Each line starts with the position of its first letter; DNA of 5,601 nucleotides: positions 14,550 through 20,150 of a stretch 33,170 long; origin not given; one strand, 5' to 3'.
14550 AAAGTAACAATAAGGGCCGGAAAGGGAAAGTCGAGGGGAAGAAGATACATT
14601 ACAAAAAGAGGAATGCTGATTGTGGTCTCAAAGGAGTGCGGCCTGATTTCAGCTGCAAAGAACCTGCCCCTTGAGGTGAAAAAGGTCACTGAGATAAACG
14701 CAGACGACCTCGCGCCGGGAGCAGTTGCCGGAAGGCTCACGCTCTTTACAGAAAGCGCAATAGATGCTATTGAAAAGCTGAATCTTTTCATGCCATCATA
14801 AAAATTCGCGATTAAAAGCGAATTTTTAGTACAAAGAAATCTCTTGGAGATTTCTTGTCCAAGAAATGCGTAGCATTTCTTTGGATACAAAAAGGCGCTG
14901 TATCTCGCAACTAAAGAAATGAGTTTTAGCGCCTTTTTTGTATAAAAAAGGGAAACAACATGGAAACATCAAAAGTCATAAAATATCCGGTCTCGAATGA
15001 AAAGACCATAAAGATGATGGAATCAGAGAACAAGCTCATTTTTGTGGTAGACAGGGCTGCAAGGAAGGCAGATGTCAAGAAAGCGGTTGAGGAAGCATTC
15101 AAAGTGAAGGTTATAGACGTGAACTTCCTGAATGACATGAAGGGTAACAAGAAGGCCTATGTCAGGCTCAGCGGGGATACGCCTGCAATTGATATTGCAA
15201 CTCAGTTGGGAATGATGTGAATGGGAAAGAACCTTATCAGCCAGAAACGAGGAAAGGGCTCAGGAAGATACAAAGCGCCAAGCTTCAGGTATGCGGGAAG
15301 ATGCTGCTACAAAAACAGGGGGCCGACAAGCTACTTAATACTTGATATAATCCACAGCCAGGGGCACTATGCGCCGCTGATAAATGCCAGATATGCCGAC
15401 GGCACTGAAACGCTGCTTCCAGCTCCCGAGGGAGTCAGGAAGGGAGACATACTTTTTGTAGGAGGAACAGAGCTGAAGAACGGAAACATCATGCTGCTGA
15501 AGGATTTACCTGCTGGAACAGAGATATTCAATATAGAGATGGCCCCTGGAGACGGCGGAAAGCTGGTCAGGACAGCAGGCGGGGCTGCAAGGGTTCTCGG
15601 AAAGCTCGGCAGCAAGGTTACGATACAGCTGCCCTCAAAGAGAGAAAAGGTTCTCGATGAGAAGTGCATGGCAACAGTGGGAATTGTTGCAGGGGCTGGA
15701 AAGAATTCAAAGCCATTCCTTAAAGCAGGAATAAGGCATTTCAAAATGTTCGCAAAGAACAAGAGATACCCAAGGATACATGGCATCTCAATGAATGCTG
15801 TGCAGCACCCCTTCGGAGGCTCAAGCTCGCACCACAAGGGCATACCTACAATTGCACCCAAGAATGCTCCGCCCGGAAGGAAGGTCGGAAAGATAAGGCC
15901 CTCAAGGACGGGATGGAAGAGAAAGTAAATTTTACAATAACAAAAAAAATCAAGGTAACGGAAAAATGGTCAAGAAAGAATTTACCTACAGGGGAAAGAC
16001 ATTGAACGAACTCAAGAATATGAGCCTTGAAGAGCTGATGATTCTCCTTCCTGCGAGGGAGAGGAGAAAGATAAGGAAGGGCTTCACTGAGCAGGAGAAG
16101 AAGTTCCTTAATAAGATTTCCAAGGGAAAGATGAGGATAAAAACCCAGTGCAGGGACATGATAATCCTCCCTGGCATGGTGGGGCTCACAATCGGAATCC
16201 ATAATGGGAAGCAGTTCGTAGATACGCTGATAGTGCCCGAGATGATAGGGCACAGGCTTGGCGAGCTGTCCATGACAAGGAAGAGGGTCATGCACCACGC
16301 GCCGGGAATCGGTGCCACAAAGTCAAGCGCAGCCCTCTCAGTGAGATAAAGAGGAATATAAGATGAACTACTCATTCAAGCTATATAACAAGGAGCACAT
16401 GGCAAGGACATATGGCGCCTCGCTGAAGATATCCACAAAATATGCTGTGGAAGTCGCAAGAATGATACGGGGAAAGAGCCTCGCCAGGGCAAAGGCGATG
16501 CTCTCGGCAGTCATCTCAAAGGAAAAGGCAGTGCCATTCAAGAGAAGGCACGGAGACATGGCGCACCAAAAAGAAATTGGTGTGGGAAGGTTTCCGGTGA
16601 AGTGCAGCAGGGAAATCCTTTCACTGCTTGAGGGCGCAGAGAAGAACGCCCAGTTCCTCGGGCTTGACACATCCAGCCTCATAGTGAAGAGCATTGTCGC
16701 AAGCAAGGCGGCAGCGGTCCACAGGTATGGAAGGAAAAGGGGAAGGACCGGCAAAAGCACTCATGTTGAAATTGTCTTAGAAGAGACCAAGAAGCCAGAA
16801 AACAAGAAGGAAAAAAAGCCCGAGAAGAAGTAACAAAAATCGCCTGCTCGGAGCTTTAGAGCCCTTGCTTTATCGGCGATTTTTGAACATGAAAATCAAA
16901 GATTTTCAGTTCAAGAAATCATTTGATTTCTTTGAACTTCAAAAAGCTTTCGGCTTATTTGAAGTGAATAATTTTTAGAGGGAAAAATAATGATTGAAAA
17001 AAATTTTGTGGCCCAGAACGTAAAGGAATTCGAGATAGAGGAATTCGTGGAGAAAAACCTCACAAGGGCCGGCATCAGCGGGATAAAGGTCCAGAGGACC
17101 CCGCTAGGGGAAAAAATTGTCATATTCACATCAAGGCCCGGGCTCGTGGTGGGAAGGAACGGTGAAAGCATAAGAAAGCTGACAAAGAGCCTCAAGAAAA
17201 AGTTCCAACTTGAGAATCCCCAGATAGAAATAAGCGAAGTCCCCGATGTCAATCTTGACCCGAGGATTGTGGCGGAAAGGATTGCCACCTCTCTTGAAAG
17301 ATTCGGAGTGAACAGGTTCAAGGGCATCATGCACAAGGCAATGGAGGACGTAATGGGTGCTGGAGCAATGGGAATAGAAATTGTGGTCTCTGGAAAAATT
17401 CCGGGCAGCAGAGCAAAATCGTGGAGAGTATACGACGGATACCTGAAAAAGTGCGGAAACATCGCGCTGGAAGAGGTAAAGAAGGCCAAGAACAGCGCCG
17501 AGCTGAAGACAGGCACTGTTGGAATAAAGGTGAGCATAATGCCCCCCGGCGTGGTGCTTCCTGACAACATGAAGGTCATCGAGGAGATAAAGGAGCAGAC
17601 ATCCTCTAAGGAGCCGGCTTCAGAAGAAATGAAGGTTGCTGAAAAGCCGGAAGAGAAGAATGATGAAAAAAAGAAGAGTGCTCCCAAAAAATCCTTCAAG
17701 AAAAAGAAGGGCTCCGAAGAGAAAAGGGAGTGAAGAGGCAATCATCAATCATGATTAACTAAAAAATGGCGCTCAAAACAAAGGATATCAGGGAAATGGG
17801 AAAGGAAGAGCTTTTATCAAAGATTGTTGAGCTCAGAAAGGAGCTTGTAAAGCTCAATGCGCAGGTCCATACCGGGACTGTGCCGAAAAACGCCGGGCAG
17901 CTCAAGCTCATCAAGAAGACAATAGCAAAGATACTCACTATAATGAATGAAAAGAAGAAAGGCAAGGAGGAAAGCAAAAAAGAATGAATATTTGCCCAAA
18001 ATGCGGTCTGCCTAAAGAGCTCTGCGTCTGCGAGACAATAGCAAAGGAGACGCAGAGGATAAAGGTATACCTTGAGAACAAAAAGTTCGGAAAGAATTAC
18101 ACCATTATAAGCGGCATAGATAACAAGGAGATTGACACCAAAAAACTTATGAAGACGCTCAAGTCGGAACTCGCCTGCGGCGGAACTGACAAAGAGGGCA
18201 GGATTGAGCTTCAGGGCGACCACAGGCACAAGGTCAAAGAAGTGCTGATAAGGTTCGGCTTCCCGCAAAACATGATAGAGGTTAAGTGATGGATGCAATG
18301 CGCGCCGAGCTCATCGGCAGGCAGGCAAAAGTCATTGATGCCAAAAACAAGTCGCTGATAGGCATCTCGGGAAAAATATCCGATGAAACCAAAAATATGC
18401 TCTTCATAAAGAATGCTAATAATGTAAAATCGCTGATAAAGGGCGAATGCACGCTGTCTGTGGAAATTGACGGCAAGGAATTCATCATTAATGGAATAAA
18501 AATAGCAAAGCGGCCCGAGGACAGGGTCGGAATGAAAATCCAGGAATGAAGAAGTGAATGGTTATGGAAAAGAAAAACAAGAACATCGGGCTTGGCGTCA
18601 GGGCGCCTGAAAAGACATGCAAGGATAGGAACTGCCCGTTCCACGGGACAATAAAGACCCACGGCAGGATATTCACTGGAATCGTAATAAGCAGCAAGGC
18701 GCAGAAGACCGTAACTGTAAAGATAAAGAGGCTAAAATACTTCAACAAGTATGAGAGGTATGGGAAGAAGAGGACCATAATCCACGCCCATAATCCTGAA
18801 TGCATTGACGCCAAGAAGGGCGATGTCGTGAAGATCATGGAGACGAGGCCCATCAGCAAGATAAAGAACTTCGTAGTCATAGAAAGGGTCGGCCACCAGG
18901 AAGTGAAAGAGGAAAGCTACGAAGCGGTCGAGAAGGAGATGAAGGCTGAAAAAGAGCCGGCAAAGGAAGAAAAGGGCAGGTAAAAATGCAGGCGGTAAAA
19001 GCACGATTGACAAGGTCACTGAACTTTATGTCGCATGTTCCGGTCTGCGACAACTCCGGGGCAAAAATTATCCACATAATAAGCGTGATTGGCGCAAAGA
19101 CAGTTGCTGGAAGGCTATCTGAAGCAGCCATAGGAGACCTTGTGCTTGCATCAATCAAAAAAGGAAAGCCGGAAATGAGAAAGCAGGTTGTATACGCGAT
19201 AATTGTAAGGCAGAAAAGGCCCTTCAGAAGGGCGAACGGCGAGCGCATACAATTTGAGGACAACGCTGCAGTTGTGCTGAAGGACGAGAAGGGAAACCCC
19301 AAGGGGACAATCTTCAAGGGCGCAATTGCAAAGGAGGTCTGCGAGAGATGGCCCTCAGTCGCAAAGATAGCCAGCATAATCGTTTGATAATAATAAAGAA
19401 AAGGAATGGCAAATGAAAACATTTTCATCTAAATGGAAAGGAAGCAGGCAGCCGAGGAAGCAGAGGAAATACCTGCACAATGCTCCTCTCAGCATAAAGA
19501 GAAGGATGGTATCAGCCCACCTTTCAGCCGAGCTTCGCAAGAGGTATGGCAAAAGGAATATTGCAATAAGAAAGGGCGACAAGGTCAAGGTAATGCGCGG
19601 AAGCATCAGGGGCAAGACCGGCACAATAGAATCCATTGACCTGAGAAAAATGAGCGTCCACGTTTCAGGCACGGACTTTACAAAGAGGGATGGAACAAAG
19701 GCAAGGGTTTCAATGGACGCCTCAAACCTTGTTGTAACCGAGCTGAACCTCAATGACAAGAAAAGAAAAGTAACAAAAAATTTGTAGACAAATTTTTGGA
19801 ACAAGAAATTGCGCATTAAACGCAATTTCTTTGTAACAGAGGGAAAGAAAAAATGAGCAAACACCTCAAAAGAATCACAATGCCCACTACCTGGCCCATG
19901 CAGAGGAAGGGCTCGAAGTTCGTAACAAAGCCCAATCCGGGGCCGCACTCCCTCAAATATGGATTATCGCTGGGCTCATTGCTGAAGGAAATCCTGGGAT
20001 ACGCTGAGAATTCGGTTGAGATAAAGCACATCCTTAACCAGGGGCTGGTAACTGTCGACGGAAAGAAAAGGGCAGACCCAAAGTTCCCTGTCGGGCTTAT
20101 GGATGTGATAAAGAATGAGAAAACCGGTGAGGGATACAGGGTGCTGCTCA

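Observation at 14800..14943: Bulged-hairpin repeat family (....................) with compensatory apical changes, packed into an anomalous 158-nt gap between rpl4 and rpl23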

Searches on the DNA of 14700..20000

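Call 70: search_rna_families(source=window, start=14700, end=20000, threshold=evalue, max_evalue=5)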
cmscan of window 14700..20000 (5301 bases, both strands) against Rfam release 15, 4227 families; matches with E-value up to 5: 5.
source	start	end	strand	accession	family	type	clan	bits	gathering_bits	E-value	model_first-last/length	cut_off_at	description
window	16833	16962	-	RF02653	StyR-143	Gene; sRNA;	-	23.3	176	0.13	1-144/144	no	Salmonella enterica Typhi npcRNA 143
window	14770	14928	+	RF02368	Yfr21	Gene; sRNA;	-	22.3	100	3.2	11-184/205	no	Cyanobacterial functional RNA 21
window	14876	14950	+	RF03642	MIR5743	Gene; miRNA;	-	21.3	111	1.9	1-81/81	no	MIR5743 microRNA precursor family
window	14874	14952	+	RF00713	mir-239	Gene; miRNA;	-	18.2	49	3.9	1-74/74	no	mir-239 microRNA precursor family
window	17783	17868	-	RF00300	snoZ221_snoR21b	Gene; snRNA; snoRNA; CD-box;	-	18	44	4.5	1-91/91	no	Small nucleolar RNA Z221/R21b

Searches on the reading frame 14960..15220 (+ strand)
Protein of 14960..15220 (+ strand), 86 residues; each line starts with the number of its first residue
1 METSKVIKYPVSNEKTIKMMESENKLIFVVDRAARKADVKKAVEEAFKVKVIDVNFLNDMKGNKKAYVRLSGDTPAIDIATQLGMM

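Call 12: search_protein_families(library=pfam, proteins=[window:14960-15220:+])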
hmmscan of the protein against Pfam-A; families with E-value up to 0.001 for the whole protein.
window:14960-15220:+ (86 aa): 1 family
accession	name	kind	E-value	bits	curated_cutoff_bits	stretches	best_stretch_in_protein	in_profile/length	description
PF00276.25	Ribosomal_L23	-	8e-16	58.7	30.8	1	5-76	1-70/86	Ribosomal protein L23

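Call 63: find_encoding_contigs(protein=window:14960-15220:+, flank=6000, max_places=10)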
Protein window:14960-15220:+ (86 aa): 22 contigs read that carry it; 10 places shown.
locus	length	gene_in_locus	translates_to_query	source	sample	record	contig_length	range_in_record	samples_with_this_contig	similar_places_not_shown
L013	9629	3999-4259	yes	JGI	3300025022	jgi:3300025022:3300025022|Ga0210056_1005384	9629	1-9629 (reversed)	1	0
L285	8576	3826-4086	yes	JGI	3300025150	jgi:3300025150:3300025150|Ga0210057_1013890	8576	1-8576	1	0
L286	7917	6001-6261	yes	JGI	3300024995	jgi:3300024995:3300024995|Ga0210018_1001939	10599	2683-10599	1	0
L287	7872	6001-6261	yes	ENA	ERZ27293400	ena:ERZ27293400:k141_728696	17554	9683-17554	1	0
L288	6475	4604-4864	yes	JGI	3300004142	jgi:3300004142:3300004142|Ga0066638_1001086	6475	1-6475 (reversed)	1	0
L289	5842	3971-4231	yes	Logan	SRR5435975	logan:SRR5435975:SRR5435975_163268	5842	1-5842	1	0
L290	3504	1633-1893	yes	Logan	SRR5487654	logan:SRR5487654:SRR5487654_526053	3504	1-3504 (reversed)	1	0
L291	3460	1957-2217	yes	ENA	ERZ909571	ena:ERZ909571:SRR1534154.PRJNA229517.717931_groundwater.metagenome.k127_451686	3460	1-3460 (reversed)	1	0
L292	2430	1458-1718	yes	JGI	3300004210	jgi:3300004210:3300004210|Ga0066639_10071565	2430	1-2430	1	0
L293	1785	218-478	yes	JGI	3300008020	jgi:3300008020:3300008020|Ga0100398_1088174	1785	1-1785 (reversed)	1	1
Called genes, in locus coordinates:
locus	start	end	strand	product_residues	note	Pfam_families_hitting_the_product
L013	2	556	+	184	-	?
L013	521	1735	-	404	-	PF02926:THUMP (weak), PF01170:UPF0020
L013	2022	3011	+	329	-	PF00297:Ribosomal_L3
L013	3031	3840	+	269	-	PF00573:Ribosomal_L4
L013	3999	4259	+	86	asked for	PF00276:Ribosomal_L23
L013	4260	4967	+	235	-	PF03947:Ribosomal_L2_C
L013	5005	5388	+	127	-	PF00203:Ribosomal_S19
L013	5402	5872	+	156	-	PF00237:Ribosomal_L22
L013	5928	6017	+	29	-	-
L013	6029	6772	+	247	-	PF07650:KH_2, PF00189:Ribosomal_S3_C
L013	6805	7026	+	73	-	PF00831:Ribosomal_L29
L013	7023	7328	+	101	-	PF01253:SUI1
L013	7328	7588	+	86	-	PF01868:RNase_P-MRP_p29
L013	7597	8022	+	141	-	PF00366:Ribosomal_S17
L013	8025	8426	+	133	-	PF00238:Ribosomal_L14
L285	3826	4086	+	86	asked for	PF00276:Ribosomal_L23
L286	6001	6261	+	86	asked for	PF00276:Ribosomal_L23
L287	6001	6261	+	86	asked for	PF00276:Ribosomal_L23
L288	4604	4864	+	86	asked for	PF00276:Ribosomal_L23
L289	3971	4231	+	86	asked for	PF00276:Ribosomal_L23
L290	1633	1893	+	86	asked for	PF00276:Ribosomal_L23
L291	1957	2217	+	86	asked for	PF00276:Ribosomal_L23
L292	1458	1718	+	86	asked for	PF00276:Ribosomal_L23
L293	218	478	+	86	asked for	PF00276:Ribosomal_L23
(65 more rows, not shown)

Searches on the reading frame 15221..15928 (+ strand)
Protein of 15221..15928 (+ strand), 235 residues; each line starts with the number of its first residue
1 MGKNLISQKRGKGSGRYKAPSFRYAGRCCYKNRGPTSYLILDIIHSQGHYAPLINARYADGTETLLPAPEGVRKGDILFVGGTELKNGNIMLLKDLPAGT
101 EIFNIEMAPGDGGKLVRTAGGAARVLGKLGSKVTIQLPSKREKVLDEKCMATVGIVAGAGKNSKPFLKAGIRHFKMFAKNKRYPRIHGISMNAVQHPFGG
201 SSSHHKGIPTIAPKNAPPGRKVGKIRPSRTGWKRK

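Call 12: search_protein_families(library=pfam, proteins=[window:15221-15928:+])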
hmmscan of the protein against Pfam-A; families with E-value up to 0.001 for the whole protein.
window:15221-15928:+ (235 aa): 1 family
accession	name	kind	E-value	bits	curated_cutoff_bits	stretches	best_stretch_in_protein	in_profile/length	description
PF03947.24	Ribosomal_L2_C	-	3.8e-37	127.6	33.7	1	86-207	1-117/126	Ribosomal Proteins L2, C-terminal domain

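Call 23: find_homologous_proteins(query=window:15221-15928:+, max_evalue=1e-40)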
Query window:15221-15928:+ (235 aa): 3628 proteins with E <= 1e-40 among 4774 candidates; the best 120 are listed.
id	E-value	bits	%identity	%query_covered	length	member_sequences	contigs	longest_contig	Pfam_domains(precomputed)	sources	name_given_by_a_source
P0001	1.5e-148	511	97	100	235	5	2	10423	PF03947.25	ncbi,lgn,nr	ncbi:MAG: 50S ribosomal protein L2 [Candidatus Woesearchaeota archaeon]|nr:50S ribosomal protein L2 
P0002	3.7e-129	447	82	100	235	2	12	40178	PF03947.25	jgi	jgi:large subunit ribosomal protein L2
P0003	9.4e-111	387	72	100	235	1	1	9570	PF03947.25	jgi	jgi:large subunit ribosomal protein L2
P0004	7.0e-104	365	70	100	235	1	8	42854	PF03947.25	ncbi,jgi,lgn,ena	-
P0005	1.1e-103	364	69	100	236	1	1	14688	PF03947.25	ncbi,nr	ncbi:MAG: 50S ribosomal protein L2 [Candidatus Woesearchaeota archaeon]|nr:50S ribosomal protein L2 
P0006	8.6e-103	361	70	100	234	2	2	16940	PF03947.25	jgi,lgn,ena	-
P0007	9.5e-83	295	57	100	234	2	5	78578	PF03947.25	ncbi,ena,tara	tara:strand:- start:16979 stop:17683 length:705 start_codon:yes stop_codon:yes gene_type:complete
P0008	2.2e-82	294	61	100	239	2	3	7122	PF03947.25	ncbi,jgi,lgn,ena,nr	ncbi:50S ribosomal protein L2 [Candidatus Woesearchaeota archaeon ex4484_78]|nr:MAG: 50S ribosomal p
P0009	8.0e-82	292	57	100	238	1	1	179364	PF03947.25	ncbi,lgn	-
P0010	8.3e-81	289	56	100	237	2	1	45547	PF03947.25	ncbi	-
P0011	8.4e-80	286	58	100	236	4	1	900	PF03947.25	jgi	-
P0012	2.8e-79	284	55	100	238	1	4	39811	PF00181.31,PF03947.25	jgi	-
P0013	6.3e-79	283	55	100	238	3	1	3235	PF03947.25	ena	-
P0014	9.5e-79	282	60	96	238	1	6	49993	PF03947.25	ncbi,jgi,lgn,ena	-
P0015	1.3e-78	282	55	100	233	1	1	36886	PF03947.25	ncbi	-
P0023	6.0e-78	280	58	100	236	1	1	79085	PF03947.25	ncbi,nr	ncbi:50S ribosomal protein L2 [Candidatus Woesearchaeota archaeon]|nr:50S ribosomal protein L2 [Cand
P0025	7.2e-78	280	56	100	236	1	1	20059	PF03947.25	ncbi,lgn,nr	ncbi:50S ribosomal protein L2 [Candidatus Woesearchaeota archaeon]|nr:50S ribosomal protein L2 [Cand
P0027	1.3e-77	279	55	100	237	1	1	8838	PF03947.25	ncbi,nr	ncbi:50S ribosomal protein L2 [Candidatus Woesearchaeota archaeon]|nr:50S ribosomal protein L2 [Cand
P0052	1.9e-76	275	56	100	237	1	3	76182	PF03947.25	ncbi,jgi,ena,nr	ncbi:50S ribosomal protein L2 [Candidatus Woesearchaeota archaeon]|nr:50S ribosomal protein L2 [Cand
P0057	2.4e-76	275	55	100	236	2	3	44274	PF03947.25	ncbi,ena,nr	ncbi:MAG: 50S ribosomal protein L2 [Nanoarchaeota archaeon]|nr:50S ribosomal protein L2 [Nanoarchaeo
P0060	3.1e-76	274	55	100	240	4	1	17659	PF03947.25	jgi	jgi:large subunit ribosomal protein L2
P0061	3.1e-76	274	55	100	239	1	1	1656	PF00181.31,PF03947.25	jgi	jgi:large subunit ribosomal protein L2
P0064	3.3e-76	274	53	100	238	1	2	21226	PF00181.31,PF03947.25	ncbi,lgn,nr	ncbi:50S ribosomal protein L2 [Candidatus Woesearchaeota archaeon]|nr:50S ribosomal protein L2 [Cand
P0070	4.4e-76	274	54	100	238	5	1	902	PF03947.25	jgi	jgi:large subunit ribosomal protein L2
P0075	5.9e-76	273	55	100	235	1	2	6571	PF03947.25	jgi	jgi:large subunit ribosomal protein L2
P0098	1.3e-75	272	53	100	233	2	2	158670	PF03947.25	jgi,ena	jgi:large subunit ribosomal protein L2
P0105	1.5e-75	272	55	100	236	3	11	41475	PF00181.31,PF03947.25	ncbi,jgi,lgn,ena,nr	ncbi:50S ribosomal protein L2 [Candidatus Woesearchaeota archaeon]|nr:50S ribosomal protein L2 [Cand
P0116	2.1e-75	271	55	100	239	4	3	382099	PF03947.25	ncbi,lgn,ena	ncbi:MAG: 50S ribosomal protein L2 [Nanoarchaeota archaeon]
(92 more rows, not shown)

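Call 24: find_encoding_contigs(protein=P0001, flank=6000, max_places=4)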
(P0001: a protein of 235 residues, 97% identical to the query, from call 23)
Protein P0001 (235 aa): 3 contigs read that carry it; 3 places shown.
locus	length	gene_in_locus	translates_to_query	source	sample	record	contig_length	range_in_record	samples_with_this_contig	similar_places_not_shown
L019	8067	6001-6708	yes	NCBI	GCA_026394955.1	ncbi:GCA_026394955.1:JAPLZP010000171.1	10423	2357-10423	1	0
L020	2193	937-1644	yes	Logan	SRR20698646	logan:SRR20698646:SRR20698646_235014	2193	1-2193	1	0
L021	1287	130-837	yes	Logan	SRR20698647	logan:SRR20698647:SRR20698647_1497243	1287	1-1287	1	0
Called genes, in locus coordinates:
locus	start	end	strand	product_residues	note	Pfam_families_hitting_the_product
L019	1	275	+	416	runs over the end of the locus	PF13506:Glyco_transf_21, PF03142:Chitin_synth_2 (faint), PF00535:Glycos_transf_2, PF10111:Glyco_tranf_2_2, PF13641:Glyco_tranf_2_3, PF13632:Glyco_trans_2_3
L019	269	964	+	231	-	-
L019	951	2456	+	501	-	PF13231:PMT_2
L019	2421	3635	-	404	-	PF02926:THUMP, PF01170:UPF0020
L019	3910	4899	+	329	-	PF00297:Ribosomal_L3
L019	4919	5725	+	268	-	PF00573:Ribosomal_L4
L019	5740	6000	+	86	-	PF00276:Ribosomal_L23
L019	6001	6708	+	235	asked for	PF03947:Ribosomal_L2_C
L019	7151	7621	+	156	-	PF00237:Ribosomal_L22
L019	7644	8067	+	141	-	PF07650:KH_2, PF00189:Ribosomal_S3_C (weak)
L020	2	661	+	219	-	?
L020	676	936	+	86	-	PF00276:Ribosomal_L23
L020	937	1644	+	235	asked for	PF03947:Ribosomal_L2_C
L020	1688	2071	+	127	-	PF00203:Ribosomal_S19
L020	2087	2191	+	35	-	?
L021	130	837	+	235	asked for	PF03947:Ribosomal_L2_C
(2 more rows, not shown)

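Call 25: find_encoding_contigs(protein=P0002, flank=6000, max_places=6)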
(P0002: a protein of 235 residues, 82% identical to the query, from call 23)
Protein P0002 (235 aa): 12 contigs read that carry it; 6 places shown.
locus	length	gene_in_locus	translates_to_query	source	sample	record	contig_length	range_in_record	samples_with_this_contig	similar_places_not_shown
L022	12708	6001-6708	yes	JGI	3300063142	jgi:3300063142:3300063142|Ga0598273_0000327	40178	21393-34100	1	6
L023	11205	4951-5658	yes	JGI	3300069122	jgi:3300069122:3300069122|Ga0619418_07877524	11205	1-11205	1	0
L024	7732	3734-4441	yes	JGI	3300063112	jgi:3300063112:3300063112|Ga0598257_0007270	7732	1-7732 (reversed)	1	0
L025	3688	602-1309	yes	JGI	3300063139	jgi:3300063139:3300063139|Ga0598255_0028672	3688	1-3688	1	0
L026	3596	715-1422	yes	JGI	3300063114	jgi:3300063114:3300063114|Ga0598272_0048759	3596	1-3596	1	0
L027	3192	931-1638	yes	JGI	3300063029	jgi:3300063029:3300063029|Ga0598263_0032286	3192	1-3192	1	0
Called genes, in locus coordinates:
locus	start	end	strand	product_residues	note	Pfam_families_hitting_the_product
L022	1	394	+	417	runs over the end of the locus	PF13506:Glyco_transf_21, PF03142:Chitin_synth_2 (faint), PF00535:Glycos_transf_2, PF10111:Glyco_tranf_2_2, PF13641:Glyco_tranf_2_3, PF13704:Glyco_tranf_2_4 (faint), PF13632:Glyco_trans_2_3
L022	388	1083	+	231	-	-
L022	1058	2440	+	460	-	PF03901:Glyco_transf_22, PF13231:PMT_2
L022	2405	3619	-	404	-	PF02926:THUMP, PF01170:UPF0020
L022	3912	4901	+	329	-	PF00297:Ribosomal_L3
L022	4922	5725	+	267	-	PF00573:Ribosomal_L4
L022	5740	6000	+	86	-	PF00276:Ribosomal_L23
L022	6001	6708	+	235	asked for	PF03947:Ribosomal_L2_C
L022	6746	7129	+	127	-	PF00203:Ribosomal_S19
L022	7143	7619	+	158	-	PF00237:Ribosomal_L22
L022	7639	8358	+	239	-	PF07650:KH_2, PF00189:Ribosomal_S3_C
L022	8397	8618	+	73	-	PF00831:Ribosomal_L29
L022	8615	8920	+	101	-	PF01253:SUI1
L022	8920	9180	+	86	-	PF01868:RNase_P-MRP_p29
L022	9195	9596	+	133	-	PF00366:Ribosomal_S17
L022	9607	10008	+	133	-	PF00238:Ribosomal_L14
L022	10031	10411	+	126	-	PF16906:Ribosomal_L26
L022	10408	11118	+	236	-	PF08071:RS4NT, PF00900:Ribosomal_S4e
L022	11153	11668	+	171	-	PF00281:Ribosomal_L5, PF00673:Ribosomal_L5_C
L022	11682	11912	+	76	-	PF00253:Ribosomal_S14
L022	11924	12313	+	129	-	PF00410:Ribosomal_S8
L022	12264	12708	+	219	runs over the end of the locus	PF00347:Ribosomal_L6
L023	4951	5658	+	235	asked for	PF03947:Ribosomal_L2_C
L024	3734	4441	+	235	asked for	PF03947:Ribosomal_L2_C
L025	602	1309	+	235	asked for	PF03947:Ribosomal_L2_C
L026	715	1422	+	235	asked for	PF03947:Ribosomal_L2_C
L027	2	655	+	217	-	?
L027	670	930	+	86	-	PF00276:Ribosomal_L23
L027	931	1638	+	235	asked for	PF03947:Ribosomal_L2_C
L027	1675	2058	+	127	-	PF00203:Ribosomal_S19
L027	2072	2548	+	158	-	PF00237:Ribosomal_L22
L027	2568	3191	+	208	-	?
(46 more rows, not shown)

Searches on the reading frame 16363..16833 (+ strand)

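Call 12: search_protein_families(library=pfam, proteins=[window:16363-16833:+])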
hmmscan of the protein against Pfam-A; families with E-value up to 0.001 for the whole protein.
window:16363-16833:+ (156 aa): 1 family
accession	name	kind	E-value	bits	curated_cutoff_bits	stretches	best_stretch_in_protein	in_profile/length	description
PF00237.24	Ribosomal_L22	-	1.1e-14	54.9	28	1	19-139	4-103/104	Ribosomal protein L22p/L17e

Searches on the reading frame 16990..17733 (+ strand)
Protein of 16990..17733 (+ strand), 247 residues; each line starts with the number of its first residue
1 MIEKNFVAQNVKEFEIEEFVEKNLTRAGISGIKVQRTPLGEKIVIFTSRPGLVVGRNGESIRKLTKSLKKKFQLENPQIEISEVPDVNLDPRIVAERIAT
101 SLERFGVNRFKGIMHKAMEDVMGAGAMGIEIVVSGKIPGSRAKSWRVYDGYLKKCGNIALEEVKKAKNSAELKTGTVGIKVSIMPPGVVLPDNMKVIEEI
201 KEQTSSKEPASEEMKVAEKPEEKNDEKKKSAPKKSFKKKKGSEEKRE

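Call 12: search_protein_families(library=pfam, proteins=[window:16990-17733:+])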
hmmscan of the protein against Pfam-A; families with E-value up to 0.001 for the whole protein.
window:16990-17733:+ (247 aa): 2 families
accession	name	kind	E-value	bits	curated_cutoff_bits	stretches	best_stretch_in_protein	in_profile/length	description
PF07650.23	KH_2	-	4.9e-17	62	22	1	15-82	1-69/78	KH domain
PF00189.25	Ribosomal_S3_C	-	1.8e-16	60.9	34.1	1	109-183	10-83/83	Ribosomal protein S3, C-terminal domain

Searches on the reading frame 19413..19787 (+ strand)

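Call 12: search_protein_families(library=pfam, proteins=[window:19413-19787:+])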
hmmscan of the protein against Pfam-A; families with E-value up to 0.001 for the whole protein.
window:19413-19787:+ (124 aa): 4 families
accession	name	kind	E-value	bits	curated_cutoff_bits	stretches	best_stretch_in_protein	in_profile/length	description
PF16906.11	Ribosomal_L26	-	1.3e-21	77.3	28.8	1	11-119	1-76/82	Ribosomal proteins L26 eukaryotic, L24P archaeal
PF00467.35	KOW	-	1.6e-05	25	22.3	1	54-83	1-30/32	KOW motif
PF23287.1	KOW7_SPT5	-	3.6e-05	23.9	27.1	1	53-77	4-28/52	Transcription elongation factor SPT5, seventh KOW domain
PF23284.2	KOW2_Spt5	-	0.00044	20.5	28.9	1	54-86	1-31/50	Transcription elongation factor SPT5, second KOW domain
